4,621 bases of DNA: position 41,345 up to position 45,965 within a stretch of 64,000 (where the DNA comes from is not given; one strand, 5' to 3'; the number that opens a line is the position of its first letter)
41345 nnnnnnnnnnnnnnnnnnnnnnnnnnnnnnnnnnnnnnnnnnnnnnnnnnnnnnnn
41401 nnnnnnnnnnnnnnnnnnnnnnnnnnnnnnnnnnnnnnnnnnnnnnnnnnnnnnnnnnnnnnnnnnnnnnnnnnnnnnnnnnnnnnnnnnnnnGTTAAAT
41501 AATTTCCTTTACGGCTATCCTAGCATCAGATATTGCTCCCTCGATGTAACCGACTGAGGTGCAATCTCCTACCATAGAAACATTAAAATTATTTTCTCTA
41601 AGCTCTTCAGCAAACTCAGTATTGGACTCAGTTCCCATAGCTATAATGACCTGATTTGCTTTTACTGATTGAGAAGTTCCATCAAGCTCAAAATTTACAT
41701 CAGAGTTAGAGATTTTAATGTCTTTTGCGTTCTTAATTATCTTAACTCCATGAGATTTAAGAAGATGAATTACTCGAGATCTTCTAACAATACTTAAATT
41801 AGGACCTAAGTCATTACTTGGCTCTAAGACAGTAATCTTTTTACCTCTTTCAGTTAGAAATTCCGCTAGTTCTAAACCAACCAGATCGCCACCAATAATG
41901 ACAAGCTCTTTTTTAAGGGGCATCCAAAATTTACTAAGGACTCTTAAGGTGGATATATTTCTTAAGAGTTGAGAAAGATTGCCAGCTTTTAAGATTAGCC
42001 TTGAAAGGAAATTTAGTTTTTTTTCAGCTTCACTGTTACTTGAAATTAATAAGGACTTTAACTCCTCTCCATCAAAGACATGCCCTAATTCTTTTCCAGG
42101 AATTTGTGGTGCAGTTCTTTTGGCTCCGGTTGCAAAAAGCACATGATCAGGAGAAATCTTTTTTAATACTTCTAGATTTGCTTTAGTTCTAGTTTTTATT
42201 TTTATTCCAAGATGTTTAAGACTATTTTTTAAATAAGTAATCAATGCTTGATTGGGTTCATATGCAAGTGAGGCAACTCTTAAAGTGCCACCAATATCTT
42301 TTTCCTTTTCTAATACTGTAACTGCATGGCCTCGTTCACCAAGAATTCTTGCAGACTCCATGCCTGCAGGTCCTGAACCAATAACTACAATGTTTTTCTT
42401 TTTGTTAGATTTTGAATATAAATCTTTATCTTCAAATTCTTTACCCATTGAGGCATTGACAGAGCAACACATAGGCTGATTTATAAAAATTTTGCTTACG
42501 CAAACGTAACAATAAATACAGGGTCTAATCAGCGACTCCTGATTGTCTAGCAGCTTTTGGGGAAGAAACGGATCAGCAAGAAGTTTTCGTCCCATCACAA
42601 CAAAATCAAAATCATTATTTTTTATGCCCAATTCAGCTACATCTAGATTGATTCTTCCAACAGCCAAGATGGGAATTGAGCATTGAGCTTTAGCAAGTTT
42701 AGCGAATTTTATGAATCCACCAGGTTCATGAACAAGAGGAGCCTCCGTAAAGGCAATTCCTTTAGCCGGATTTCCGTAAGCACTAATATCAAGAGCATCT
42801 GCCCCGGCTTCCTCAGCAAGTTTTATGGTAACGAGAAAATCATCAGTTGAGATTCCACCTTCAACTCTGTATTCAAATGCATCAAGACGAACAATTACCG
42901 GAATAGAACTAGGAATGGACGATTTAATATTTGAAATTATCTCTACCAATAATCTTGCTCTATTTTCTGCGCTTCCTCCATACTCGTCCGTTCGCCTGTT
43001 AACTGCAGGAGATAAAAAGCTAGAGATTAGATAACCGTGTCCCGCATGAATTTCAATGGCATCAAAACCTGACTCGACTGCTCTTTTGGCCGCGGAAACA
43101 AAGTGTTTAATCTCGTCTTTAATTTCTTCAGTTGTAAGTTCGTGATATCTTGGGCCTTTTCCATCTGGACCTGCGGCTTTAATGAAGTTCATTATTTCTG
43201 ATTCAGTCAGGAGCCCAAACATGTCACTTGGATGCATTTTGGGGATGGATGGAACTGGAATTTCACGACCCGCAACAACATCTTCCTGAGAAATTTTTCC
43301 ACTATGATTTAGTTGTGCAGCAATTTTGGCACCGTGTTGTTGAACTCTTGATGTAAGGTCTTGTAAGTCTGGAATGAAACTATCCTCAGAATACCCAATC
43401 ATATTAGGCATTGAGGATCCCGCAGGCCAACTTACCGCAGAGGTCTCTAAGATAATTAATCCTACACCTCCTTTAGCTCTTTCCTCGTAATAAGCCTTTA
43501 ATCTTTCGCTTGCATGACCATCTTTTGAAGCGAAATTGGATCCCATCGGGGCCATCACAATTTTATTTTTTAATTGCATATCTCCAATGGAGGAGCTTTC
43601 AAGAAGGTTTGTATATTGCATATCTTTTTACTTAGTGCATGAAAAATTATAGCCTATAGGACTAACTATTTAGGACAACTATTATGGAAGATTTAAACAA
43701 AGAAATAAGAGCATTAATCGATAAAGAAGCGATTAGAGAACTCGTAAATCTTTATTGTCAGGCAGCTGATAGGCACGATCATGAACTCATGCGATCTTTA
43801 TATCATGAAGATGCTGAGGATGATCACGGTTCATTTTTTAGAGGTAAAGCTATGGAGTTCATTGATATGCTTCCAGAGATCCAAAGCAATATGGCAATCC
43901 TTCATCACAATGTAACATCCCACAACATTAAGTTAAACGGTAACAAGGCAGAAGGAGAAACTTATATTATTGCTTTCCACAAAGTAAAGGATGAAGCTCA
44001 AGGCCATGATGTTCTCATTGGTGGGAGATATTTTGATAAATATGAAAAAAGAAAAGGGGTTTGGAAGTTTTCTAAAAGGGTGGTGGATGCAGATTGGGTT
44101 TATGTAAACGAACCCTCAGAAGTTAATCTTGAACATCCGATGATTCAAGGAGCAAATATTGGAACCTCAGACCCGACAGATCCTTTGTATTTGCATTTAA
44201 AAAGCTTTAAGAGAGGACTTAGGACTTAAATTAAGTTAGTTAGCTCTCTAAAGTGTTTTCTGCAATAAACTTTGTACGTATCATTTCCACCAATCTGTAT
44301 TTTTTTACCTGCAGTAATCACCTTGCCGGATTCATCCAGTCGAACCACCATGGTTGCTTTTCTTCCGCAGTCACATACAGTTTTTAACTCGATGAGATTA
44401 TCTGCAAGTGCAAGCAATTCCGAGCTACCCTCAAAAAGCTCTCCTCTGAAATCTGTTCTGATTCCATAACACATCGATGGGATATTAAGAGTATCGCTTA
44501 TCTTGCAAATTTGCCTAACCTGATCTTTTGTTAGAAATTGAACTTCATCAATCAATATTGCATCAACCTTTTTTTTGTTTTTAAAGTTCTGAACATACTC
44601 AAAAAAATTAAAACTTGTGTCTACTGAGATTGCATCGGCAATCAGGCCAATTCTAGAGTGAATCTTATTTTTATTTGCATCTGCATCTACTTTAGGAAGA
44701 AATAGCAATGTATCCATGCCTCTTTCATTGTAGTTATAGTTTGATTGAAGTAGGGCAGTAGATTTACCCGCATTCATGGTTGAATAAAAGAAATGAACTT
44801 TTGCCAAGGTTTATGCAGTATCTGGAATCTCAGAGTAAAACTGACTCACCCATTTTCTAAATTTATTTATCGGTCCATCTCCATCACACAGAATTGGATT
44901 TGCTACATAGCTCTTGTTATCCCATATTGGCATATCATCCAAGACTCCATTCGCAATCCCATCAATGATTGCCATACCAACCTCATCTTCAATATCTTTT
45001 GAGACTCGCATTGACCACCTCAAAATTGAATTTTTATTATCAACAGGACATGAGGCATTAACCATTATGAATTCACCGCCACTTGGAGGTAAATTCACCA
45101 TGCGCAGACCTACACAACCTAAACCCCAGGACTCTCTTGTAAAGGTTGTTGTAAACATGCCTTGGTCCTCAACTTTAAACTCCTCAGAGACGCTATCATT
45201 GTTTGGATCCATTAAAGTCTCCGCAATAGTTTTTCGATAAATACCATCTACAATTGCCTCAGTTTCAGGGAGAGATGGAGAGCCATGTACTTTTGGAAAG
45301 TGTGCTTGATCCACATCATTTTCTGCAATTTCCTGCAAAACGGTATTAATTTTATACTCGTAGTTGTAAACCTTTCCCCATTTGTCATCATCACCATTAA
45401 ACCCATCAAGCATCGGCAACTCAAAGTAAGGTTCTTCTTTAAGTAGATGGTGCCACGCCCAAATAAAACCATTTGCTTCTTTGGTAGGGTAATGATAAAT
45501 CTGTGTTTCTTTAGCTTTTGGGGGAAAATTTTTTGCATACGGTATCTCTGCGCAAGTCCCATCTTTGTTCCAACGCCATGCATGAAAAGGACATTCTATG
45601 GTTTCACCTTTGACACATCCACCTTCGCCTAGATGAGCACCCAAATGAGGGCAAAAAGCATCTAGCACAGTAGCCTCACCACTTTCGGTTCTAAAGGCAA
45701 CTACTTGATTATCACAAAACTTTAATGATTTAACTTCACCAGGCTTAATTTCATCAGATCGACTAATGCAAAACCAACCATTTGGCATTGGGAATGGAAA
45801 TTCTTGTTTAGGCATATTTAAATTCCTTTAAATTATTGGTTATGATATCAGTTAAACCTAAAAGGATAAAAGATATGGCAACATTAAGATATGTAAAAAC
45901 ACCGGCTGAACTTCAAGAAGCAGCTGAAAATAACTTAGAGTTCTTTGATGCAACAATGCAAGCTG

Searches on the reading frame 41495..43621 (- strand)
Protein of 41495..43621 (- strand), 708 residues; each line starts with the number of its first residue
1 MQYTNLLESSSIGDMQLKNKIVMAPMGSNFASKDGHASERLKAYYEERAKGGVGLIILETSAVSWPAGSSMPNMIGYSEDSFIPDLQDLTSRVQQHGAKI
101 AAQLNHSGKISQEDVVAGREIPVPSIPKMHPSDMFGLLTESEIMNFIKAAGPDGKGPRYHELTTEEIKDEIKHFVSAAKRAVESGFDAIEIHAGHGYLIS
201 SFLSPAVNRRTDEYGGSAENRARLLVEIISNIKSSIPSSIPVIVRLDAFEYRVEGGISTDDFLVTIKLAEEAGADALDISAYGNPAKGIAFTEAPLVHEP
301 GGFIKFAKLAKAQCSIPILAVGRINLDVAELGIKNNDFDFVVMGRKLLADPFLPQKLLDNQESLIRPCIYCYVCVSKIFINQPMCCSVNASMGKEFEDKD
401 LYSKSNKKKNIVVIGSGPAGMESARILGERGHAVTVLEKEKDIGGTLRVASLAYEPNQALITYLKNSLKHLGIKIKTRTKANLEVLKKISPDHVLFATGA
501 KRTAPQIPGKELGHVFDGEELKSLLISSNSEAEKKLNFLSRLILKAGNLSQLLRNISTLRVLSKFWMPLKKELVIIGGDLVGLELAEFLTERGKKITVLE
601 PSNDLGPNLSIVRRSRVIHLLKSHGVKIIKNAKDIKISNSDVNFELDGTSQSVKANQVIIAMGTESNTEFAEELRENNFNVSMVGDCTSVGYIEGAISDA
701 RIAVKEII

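Call 18: search_protein_families(library=pfam, proteins=[window:41495-43621:-])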
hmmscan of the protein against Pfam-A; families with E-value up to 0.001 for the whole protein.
window:41495-43621:- (708 aa): 15 families
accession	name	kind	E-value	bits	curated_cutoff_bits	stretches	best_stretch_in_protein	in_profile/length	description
PF00724.26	Oxidored_FMN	-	3.9e-69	233.9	27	1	11-360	7-338/342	NADH:flavin oxidoreductase / NADH oxidase family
PF07992.20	Pyr_redox_2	-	7.2e-33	114.7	26.1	2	410-673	2-246/291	Pyridine nucleotide-disulphide oxidoreductase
PF00070.33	Pyr_redox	-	2.3e-17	63.7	22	2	573-641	2-70/82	Pyridine nucleotide-disulphide oxidoreductase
PF13450.12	NAD_binding_8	-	3.8e-14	53.2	21.9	2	413-447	1-35/68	NAD(P)-binding Rossmann-like domain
PF01266.30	DAO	-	1.7e-11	44.7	27.9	1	411-446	2-38/353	FAD dependent oxidoreductase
PF13738.12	Pyr_redox_3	-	1.7e-11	44.4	30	1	570-673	164-276/305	Pyridine nucleotide-disulphide oxidoreductase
PF03486.20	HI0933_like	-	9.8e-10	38.7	50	1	410-449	2-41/244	HI0933-like protein Rossmann domain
PF01494.25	FAD_binding_3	-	6.8e-09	35.8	22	1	411-442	4-35/349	FAD binding domain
PF13241.12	NAD_binding_7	-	1e-07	32.9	22.1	0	568-684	5-92/104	Putative NAD(P)-binding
PF00890.30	FAD_binding_2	-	4.4e-07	29.9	20.4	1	411-451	2-42/414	FAD binding domain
PF01946.23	Thi4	-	8.2e-06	25.7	26.2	1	408-447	17-57/235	Thi4 family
PF02254.24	TrkA_N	-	2.4e-05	25.1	23.8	0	574-604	2-32/116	TrkA-N domain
PF12831.13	FAD_oxidored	-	0.00013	21.9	27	0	411-447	2-38/416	FAD dependent oxidoreductase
PF16924.11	DpaA_N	-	0.00038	21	29.2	0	573-661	2-94/116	Dipicolinate synthase subunit A N-terminal domain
PF01262.27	AlaDh_PNT_C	-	0.00047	20.1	23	0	408-442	28-62/214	Alanine dehydrogenase/PNT, C-terminal domain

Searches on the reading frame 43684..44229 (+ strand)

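Call 18: search_protein_families(library=pfam, proteins=[window:43684-44229:+])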
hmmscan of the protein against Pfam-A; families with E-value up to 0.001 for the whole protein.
window:43684-44229:+ (181 aa): 2 families
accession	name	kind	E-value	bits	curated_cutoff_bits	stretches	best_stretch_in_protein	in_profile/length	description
PF13577.12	SnoaL_4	-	8.6e-23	81.1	24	1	10-132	2-125/126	SnoaL-like domain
PF14534.12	DUF4440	-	0.0009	20.1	25.2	0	17-128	1-106/107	Domain of unknown function (DUF4440)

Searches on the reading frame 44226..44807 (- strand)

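Call 18: search_protein_families(library=pfam, proteins=[window:44226-44807:-])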
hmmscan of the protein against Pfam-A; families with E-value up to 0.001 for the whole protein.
window:44226-44807:- (193 aa): 1 family
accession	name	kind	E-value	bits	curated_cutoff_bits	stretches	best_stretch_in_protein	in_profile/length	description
PF00265.24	TK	-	1.3e-46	159.1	20.6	1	3-186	2-176/176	Thymidine kinase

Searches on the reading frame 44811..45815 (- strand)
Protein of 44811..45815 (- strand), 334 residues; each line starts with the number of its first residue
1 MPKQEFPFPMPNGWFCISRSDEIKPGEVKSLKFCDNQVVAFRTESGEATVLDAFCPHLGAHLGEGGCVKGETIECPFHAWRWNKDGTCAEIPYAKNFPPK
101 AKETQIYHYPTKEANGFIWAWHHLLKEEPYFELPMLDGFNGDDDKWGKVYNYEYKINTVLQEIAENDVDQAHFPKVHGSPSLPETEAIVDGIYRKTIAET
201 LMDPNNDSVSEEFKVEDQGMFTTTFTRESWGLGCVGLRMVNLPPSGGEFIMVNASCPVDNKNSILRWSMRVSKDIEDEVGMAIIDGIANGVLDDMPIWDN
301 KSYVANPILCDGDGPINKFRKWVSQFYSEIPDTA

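Call 18: search_protein_families(library=pfam, proteins=[window:44811-45815:-])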
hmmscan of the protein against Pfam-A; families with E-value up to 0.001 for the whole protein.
window:44811-45815:- (334 aa): 3 families
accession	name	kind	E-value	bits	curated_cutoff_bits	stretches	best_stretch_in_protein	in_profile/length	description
PF19298.5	KshA_C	-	8.7e-31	108.1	23.3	1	121-327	2-207/207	3-Ketosteroid 9alpha-hydroxylase C-terminal domain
PF00355.32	Rieske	-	8.5e-22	77.3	20.3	1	14-96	2-83/88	Rieske [2Fe-2S] domain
PF13806.12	Rieske_2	-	5.3e-05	23.5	27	1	14-119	2-102/104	Rieske-like [2Fe-2S] domain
